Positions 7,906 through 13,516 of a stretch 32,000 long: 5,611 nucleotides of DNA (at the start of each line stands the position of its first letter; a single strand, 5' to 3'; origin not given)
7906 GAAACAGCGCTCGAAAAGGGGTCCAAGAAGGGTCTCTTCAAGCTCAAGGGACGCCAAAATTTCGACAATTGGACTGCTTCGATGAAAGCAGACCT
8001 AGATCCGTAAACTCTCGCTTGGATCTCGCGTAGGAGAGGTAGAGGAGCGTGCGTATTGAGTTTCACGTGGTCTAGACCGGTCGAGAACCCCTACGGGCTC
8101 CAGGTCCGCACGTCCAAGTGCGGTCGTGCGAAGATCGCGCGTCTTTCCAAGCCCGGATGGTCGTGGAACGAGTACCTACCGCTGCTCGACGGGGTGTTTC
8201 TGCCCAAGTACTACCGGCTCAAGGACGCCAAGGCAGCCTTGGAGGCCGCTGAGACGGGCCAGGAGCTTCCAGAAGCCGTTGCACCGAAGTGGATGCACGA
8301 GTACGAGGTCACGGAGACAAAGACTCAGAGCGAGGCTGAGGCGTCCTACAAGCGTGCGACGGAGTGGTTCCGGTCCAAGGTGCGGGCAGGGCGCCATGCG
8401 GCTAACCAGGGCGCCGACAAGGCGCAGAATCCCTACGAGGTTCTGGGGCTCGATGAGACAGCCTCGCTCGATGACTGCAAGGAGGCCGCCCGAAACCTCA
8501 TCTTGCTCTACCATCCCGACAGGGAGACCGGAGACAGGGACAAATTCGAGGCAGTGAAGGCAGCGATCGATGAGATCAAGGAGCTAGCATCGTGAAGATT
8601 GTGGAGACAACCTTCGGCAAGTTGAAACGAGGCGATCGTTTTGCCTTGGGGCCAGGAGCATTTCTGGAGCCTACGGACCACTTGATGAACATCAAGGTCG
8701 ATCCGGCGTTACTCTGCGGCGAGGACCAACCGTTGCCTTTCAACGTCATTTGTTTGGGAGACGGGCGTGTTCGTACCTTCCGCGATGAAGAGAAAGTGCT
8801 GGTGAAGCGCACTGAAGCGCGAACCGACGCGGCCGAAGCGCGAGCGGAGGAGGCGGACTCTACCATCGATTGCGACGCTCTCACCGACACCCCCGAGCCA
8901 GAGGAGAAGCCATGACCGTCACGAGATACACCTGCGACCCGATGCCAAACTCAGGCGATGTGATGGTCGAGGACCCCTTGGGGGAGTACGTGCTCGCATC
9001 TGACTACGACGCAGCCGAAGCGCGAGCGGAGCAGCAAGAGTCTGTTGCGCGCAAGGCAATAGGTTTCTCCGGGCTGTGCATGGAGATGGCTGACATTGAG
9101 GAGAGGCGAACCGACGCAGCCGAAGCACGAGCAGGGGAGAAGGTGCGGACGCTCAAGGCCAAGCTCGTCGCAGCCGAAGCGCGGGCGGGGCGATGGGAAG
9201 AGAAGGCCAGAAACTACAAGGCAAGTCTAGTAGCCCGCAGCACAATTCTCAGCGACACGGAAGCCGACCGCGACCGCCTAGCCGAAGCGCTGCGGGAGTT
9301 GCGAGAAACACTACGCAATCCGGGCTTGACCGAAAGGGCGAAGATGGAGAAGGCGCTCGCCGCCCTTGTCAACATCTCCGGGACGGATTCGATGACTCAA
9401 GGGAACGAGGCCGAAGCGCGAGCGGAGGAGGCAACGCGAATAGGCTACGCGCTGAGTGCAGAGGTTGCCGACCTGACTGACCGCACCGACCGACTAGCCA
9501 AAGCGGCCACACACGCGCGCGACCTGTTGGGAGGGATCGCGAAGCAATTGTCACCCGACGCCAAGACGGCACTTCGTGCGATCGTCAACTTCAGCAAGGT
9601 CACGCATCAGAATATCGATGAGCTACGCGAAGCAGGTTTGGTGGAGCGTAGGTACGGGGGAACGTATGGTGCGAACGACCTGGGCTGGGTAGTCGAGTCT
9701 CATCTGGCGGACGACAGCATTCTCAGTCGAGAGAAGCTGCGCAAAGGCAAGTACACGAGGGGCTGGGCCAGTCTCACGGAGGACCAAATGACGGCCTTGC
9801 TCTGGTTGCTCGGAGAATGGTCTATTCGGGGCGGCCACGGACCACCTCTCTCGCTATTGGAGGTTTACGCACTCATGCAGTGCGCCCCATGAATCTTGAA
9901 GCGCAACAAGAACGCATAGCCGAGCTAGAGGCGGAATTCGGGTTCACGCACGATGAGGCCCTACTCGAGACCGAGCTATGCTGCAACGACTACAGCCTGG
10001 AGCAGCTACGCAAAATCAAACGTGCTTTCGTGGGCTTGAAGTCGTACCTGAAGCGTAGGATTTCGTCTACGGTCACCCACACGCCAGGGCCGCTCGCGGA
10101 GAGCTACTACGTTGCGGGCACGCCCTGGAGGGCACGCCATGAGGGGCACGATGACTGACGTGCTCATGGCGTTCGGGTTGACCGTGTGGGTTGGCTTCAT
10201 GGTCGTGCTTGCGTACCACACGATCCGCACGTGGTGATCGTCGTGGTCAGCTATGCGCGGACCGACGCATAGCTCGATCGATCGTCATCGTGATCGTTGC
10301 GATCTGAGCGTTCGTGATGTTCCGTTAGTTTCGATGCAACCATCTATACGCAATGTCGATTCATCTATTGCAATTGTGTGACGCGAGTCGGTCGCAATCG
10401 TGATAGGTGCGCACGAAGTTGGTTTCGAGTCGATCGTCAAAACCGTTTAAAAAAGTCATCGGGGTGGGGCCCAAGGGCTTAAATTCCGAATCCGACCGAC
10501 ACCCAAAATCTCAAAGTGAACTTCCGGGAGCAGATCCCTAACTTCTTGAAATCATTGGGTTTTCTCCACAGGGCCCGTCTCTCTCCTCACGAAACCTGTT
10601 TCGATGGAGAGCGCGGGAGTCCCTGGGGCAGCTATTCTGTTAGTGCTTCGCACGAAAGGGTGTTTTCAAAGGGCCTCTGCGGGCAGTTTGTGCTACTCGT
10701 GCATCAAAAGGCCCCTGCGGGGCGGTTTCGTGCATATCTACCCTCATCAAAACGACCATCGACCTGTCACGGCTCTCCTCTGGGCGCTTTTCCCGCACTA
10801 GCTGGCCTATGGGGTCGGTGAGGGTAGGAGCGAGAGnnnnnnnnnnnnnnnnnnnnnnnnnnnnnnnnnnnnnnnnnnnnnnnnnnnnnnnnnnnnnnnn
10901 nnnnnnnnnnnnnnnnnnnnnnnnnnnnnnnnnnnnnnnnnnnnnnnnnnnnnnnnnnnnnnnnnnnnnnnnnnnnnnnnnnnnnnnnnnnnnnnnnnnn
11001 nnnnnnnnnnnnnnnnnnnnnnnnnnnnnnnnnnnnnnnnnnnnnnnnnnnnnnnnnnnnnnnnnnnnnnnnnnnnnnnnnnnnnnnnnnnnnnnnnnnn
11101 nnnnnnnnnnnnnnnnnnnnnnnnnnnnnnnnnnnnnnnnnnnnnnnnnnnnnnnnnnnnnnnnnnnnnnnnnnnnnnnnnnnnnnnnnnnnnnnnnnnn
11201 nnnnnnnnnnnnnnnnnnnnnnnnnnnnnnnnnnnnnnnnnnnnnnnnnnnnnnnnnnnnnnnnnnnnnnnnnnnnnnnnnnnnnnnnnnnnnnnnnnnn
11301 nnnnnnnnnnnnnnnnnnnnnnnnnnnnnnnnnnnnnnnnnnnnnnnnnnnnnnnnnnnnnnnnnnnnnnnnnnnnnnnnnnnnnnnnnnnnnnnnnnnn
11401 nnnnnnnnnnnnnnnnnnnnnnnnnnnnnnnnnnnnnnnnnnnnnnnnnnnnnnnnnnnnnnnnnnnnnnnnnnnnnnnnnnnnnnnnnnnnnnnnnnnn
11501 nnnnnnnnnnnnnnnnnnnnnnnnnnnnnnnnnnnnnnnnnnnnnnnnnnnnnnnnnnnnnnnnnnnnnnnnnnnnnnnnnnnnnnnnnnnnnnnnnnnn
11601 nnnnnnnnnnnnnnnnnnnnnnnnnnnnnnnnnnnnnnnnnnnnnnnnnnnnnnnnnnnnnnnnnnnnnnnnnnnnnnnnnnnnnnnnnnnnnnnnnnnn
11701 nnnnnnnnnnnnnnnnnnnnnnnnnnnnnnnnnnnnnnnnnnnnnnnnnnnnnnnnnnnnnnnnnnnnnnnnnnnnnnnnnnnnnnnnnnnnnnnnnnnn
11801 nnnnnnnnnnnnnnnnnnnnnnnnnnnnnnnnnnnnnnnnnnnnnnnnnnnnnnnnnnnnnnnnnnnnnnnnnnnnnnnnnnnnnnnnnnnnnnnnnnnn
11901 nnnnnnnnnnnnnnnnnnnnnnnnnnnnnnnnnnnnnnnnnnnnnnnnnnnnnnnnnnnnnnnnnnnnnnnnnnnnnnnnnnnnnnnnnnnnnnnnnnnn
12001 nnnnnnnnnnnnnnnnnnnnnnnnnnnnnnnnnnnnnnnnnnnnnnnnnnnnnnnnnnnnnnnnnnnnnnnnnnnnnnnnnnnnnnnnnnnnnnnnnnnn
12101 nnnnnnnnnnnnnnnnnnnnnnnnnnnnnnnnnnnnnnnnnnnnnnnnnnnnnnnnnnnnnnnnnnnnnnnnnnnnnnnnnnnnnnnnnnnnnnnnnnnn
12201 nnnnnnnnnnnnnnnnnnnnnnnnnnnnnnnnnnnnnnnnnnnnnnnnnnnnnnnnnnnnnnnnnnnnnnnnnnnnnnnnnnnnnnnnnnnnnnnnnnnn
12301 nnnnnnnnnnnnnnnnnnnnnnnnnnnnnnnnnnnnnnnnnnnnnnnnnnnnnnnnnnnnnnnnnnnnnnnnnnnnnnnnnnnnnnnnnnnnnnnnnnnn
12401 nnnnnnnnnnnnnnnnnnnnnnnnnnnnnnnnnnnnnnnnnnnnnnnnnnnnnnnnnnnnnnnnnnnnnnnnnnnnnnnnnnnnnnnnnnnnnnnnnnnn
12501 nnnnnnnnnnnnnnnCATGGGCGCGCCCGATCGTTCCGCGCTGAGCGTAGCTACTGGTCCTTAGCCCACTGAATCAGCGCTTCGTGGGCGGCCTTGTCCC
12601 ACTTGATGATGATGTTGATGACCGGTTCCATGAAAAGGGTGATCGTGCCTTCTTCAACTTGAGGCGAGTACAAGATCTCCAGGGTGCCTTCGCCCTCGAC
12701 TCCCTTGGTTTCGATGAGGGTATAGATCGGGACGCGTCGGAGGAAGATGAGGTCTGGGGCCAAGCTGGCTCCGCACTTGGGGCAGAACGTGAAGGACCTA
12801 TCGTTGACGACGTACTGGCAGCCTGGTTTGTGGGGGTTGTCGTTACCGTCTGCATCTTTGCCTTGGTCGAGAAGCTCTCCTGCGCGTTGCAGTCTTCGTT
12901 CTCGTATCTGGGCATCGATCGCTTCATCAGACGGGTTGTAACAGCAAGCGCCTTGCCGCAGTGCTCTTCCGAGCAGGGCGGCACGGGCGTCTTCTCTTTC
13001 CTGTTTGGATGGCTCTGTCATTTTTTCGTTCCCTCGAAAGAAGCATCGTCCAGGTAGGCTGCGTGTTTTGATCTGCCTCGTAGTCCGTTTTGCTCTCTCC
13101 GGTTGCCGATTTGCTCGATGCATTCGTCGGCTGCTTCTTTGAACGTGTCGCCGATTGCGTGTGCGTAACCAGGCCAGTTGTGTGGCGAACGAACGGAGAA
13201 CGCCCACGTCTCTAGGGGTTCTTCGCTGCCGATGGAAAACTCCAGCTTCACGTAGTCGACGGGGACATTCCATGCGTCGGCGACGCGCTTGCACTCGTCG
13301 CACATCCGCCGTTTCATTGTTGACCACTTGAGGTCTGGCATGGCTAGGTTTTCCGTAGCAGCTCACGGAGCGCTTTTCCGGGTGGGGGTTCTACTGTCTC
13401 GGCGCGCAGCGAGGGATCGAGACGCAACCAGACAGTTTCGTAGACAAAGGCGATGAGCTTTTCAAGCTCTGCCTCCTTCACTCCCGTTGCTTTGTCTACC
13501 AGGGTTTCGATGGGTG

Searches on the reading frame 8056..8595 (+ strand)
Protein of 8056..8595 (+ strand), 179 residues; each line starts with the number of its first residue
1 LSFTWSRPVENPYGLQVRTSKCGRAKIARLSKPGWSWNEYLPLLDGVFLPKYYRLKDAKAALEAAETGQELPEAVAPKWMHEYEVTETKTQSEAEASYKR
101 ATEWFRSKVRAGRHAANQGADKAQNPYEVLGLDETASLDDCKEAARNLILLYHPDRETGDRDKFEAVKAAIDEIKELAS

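Call 27: search_protein_families(library=phrogs, proteins=[window:8056-8595:+], max_evalue=0.01)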
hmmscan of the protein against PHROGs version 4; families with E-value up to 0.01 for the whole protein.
window:8056-8595:+ (179 aa): 4 families
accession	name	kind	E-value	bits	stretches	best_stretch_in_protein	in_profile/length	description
phrog_9210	-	unknown function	3.5e-08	34.3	1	116-175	141-200/204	-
phrog_14336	-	unknown function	7.5e-07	29.8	1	123-174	3-56/363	-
phrog_2778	-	unknown function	0.00092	20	1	124-169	35-81/239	-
phrog_31004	-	unknown function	0.0034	18.7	1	127-172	4-52/156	-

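Call 46: search_protein_families(library=pfam, proteins=[window:8056-8595:+], max_evalue=0.05)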
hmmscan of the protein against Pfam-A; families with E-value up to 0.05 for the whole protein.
window:8056-8595:+ (179 aa): 1 family
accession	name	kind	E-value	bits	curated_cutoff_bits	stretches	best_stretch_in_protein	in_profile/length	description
PF00226.36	DnaJ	-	8.8e-10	39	27.8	1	125-172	1-51/63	DnaJ domain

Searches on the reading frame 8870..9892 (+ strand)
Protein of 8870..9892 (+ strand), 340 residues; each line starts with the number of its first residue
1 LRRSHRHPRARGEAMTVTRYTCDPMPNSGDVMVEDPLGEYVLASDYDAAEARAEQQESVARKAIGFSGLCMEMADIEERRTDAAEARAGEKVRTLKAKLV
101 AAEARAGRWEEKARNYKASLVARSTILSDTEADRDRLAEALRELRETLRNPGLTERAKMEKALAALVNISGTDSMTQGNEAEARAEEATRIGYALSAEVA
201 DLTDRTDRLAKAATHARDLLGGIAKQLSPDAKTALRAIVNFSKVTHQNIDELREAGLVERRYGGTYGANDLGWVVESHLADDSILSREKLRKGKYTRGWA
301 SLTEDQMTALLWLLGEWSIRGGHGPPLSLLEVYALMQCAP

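Call 7: search_protein_families(library=pfam, proteins=[window:8870-9892:+], max_evalue=0.01)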
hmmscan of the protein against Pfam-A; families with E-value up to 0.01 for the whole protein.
window:8870-9892:+ (340 aa): 1 family
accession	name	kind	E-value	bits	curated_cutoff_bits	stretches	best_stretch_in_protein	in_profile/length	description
PF08463.15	EcoEI_R_C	-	0.01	16.4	24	0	231-311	17-110/163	EcoEI R protein C-terminal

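Call 27: search_protein_families(library=phrogs, proteins=[window:8870-9892:+], max_evalue=0.01)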
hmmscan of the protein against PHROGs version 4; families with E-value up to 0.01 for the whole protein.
window:8870-9892:+ (340 aa): 0 families

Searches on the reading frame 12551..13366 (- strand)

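Call 47: search_protein_families(library=pfam, proteins=[window:12551-13366:-], max_evalue=0.05)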
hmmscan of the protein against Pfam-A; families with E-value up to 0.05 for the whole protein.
window:12551-13366:- (271 aa): 2 families
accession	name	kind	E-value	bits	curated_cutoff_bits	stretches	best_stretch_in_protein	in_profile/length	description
PF24463.1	DUF7577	-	0.0015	18.5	28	1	187-202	11-26/27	Domain of unknown function (DUF7577)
PF13240.11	Zn_Ribbon_1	-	0.016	15.4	25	1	191-202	12-23/23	zinc-ribbon domain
